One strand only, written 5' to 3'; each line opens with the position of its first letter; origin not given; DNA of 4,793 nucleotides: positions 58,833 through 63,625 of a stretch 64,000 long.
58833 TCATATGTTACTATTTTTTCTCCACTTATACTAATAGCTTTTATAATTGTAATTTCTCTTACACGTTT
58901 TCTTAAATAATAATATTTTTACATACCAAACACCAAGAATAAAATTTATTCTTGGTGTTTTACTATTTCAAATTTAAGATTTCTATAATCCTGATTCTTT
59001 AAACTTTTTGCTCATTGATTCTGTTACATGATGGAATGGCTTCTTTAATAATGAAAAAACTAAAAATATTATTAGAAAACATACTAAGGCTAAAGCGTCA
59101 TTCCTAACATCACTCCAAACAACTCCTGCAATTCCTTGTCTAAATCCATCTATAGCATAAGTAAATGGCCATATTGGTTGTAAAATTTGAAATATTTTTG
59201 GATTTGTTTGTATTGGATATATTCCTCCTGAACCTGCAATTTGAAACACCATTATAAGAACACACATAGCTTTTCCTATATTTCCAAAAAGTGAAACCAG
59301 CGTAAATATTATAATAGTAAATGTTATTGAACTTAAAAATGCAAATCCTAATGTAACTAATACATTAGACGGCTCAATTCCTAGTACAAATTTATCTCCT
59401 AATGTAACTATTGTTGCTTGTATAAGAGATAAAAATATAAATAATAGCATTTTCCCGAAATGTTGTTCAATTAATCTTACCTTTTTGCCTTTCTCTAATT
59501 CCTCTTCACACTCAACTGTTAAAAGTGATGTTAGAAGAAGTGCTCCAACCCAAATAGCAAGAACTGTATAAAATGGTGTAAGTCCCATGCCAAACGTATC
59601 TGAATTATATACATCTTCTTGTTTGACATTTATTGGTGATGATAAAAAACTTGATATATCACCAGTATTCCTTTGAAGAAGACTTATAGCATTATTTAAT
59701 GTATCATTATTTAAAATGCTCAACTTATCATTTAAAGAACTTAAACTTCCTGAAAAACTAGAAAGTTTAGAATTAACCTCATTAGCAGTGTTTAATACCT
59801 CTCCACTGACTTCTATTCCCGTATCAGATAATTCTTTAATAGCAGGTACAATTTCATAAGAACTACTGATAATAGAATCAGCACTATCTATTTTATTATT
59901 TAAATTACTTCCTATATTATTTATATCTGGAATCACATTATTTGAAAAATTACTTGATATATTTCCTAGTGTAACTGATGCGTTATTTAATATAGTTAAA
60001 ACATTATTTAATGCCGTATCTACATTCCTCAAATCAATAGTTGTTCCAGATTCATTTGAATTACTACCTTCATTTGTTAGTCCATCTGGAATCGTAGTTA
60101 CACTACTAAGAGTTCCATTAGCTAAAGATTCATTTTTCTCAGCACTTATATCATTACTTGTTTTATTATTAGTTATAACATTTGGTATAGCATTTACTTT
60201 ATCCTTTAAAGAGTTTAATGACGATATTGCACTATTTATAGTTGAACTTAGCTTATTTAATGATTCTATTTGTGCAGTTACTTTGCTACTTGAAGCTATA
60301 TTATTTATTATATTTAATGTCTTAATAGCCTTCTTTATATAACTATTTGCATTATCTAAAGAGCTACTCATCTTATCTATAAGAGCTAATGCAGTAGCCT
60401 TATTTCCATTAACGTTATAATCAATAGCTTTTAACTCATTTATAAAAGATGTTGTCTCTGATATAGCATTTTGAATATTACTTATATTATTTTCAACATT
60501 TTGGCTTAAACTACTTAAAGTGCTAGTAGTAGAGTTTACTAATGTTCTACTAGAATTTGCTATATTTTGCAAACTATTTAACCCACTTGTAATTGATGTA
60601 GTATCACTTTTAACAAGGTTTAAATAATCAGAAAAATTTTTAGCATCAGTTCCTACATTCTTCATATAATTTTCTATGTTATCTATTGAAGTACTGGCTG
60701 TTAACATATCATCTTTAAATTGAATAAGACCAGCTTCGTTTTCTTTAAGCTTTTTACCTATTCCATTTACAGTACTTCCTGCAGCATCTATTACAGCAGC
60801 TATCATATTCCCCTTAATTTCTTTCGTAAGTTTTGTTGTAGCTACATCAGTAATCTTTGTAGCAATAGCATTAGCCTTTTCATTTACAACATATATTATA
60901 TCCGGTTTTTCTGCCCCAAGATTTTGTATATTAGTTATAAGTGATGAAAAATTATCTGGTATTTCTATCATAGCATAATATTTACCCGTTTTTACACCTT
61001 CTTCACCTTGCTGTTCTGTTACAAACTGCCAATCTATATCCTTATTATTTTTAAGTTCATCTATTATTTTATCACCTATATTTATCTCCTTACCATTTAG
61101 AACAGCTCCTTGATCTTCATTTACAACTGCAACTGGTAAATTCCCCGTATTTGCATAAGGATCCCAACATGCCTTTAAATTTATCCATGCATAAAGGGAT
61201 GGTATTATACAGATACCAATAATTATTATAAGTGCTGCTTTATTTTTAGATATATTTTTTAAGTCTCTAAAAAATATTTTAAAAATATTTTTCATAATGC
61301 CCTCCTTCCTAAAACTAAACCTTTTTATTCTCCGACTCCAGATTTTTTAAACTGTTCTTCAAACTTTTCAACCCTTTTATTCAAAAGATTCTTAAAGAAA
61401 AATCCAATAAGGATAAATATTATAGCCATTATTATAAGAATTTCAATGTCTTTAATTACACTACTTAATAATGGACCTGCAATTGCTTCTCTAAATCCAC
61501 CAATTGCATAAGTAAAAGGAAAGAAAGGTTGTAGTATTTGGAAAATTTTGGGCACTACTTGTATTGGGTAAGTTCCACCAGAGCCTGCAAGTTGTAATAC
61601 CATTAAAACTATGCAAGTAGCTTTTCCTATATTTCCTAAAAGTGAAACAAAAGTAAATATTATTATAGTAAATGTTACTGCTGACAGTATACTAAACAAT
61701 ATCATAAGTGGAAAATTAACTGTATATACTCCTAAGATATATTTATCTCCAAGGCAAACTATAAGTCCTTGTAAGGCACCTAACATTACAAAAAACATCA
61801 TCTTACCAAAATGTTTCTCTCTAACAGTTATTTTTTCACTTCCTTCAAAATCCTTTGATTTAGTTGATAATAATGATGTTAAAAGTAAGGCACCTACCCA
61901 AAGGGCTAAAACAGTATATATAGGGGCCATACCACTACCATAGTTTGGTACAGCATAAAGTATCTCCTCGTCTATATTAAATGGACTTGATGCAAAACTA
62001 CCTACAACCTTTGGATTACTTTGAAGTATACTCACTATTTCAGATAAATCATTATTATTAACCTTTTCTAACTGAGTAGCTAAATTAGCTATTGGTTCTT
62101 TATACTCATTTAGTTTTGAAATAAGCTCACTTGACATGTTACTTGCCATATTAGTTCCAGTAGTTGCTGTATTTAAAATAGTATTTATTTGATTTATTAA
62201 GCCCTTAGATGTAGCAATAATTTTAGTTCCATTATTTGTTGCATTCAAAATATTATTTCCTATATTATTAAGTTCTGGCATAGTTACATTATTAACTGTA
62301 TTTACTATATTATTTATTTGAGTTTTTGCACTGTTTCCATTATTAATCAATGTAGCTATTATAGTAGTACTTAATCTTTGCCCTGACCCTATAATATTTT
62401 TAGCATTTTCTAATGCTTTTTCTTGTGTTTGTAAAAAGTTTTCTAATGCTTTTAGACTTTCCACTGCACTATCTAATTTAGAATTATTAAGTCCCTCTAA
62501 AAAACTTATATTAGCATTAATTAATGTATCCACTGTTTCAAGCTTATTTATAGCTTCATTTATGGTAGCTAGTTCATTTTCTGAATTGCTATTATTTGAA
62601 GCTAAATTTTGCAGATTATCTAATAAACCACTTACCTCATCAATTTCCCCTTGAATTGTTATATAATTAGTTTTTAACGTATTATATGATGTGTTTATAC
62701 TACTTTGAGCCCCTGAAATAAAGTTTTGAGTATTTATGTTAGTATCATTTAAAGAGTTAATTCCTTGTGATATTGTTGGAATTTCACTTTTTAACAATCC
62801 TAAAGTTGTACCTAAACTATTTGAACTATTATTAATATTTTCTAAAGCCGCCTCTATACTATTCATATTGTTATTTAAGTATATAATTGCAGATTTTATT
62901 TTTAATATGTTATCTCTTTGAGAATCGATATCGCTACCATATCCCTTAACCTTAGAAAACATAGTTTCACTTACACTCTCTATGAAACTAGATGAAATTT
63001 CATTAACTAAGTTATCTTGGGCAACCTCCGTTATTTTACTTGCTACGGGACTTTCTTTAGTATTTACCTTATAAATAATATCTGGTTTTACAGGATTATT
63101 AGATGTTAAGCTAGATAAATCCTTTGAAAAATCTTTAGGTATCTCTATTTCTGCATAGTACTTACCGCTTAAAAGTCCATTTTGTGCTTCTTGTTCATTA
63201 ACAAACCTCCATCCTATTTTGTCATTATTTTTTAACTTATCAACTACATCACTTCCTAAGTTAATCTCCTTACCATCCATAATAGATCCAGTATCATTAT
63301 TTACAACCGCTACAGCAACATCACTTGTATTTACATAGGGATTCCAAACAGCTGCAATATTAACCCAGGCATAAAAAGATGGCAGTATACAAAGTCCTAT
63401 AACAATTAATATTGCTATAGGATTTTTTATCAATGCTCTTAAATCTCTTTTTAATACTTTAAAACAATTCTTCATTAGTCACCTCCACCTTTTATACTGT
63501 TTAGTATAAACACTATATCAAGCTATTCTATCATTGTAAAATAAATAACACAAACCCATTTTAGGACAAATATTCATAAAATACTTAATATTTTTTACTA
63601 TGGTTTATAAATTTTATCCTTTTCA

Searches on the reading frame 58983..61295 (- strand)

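Call 82: search_protein_families(library=pfam, proteins=[window:58983-61295:-], max_evalue=0.00001)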
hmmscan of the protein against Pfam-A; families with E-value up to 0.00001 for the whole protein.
window:58983-61295:- (770 aa): 2 families
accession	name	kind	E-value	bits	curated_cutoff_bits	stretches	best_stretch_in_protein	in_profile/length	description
PF12698.13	ABC2_membrane_3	-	1.6e-26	93.7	31.6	2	22-175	4-147/347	ABC-2 family transporter protein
PF01061.29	ABC2_membrane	-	2.6e-10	40.6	26.9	1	607-721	91-209/211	ABC-2 type transporter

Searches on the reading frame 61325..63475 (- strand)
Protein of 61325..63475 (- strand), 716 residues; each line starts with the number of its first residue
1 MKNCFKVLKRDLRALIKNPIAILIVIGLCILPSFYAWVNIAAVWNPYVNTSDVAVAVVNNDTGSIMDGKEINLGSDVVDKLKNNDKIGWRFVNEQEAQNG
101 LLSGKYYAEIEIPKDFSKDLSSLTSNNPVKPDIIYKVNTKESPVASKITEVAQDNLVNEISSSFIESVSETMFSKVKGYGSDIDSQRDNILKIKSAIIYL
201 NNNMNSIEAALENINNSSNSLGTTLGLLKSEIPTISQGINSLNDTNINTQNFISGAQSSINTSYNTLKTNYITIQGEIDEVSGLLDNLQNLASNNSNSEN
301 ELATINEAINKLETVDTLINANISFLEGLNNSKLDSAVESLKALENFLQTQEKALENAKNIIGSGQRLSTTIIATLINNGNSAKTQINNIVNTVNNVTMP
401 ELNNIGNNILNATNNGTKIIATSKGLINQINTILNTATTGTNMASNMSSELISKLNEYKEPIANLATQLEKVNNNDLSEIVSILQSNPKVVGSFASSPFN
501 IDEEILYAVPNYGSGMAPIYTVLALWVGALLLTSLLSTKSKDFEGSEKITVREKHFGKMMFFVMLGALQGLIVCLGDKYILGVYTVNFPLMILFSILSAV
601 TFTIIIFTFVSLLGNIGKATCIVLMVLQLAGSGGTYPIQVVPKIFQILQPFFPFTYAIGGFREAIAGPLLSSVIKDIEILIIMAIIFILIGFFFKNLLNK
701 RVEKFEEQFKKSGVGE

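Call 82: search_protein_families(library=pfam, proteins=[window:61325-63475:-], max_evalue=0.00001)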
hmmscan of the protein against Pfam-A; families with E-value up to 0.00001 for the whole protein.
window:61325-63475:- (716 aa): 2 families
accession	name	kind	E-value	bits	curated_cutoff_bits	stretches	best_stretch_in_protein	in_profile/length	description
PF12698.13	ABC2_membrane_3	-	1.1e-11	44.9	31.6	0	29-692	8-346/347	ABC-2 family transporter protein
PF01061.29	ABC2_membrane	-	1.3e-07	31.8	26.9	1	555-664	96-209/211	ABC-2 type transporter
